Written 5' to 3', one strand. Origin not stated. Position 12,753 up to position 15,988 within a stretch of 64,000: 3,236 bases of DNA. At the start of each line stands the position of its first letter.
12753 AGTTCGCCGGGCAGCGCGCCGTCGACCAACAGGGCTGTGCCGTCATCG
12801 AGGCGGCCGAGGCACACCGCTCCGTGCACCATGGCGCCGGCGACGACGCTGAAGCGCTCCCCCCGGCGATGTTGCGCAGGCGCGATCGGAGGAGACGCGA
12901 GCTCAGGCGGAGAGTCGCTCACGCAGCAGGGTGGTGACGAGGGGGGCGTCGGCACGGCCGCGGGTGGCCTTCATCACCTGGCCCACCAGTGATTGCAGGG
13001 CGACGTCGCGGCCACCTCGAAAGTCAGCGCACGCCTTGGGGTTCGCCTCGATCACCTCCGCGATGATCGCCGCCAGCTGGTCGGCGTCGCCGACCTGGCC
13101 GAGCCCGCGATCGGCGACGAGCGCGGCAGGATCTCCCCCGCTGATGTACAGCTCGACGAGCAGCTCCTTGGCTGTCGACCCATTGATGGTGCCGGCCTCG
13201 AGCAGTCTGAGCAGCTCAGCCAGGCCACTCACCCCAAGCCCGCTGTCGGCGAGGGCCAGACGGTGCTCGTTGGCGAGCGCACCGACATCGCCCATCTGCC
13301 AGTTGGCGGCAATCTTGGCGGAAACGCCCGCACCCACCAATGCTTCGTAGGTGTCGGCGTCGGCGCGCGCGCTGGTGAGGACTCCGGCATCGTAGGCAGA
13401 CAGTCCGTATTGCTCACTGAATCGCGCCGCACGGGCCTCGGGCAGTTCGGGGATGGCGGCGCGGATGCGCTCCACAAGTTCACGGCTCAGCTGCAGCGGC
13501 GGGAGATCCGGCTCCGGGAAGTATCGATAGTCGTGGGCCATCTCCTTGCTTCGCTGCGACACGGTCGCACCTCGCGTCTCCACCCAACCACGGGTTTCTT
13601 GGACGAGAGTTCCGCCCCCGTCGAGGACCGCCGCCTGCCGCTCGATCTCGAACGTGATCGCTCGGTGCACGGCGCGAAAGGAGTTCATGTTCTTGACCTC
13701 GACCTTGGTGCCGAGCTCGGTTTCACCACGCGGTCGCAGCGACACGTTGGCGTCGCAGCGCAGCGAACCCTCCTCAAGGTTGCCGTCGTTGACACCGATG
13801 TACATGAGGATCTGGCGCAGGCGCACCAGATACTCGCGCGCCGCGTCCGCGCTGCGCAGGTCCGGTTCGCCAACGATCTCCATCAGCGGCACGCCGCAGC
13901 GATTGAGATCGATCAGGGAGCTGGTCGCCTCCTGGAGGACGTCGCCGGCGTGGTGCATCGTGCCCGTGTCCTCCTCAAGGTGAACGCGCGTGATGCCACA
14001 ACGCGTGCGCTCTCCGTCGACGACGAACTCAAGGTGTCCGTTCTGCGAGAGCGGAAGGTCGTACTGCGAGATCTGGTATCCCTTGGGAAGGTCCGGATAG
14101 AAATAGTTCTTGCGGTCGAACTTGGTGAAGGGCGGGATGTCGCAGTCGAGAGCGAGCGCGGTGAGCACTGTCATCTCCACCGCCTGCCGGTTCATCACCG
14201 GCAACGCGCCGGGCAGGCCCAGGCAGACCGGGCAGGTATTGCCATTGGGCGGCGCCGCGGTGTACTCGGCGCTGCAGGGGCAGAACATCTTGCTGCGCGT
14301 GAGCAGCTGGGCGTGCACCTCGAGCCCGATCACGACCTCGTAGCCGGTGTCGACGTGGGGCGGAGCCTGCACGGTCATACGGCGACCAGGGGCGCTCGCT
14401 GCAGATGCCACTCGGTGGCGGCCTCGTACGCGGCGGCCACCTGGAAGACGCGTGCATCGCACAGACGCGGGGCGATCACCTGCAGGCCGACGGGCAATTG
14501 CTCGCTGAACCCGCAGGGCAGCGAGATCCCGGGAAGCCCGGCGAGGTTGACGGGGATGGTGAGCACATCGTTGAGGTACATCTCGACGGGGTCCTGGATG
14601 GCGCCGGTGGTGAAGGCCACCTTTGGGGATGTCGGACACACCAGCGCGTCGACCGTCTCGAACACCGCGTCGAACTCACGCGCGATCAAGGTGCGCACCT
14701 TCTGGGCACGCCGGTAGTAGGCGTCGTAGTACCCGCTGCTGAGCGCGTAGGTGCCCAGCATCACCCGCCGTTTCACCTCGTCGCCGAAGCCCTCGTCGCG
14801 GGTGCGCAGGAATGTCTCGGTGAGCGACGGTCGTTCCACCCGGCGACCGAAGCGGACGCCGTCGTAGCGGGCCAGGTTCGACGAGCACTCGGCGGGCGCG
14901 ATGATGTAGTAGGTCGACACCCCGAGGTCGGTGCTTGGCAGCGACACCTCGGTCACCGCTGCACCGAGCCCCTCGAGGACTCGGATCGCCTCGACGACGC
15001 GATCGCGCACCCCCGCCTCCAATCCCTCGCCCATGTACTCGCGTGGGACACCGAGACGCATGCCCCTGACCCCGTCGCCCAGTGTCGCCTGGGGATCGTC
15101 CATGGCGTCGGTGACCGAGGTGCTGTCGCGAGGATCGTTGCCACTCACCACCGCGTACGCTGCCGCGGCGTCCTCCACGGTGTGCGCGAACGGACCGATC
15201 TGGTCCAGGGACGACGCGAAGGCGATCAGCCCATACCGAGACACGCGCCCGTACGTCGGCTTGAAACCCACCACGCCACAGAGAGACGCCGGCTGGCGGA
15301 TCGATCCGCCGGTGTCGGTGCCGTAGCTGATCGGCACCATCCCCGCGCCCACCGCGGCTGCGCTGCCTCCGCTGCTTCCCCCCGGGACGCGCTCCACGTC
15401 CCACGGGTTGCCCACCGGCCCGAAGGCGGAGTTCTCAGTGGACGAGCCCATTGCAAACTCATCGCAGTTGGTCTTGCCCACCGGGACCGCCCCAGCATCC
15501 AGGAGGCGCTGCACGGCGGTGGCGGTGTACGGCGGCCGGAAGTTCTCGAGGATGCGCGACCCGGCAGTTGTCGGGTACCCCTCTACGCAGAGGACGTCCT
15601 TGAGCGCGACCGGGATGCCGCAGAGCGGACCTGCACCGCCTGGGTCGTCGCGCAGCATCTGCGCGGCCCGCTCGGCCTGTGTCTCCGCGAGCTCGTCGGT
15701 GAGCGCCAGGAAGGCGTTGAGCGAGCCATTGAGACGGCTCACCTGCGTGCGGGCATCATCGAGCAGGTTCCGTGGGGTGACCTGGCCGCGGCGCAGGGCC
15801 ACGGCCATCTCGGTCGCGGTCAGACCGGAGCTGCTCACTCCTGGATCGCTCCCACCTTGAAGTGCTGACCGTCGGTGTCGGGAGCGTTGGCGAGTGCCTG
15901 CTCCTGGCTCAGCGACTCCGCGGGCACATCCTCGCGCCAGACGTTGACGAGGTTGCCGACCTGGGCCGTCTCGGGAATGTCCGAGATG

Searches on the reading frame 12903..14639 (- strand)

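Call 42: search_protein_families(library=pfam, proteins=[window:12903-14639:-], max_evalue=0.00001)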
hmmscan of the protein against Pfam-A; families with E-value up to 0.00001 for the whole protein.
window:12903-14639:- (578 aa): 2 families
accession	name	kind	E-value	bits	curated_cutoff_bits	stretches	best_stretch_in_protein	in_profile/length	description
PF02934.20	GatB_N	-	1.5e-116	388.9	23.4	1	102-390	1-277/277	GatB/GatE catalytic domain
PF02637.23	GatB_Yqey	-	1.5e-39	135.7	27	1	429-576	1-148/148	GatB domain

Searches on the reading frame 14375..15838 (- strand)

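Call 42: search_protein_families(library=pfam, proteins=[window:14375-15838:-], max_evalue=0.00001)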
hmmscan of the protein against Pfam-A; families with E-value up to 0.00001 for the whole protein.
window:14375-15838:- (487 aa): 1 family
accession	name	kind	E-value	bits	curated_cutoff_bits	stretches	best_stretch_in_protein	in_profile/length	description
PF01425.27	Amidase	-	2e-150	502.2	27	1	33-464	10-444/445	Amidase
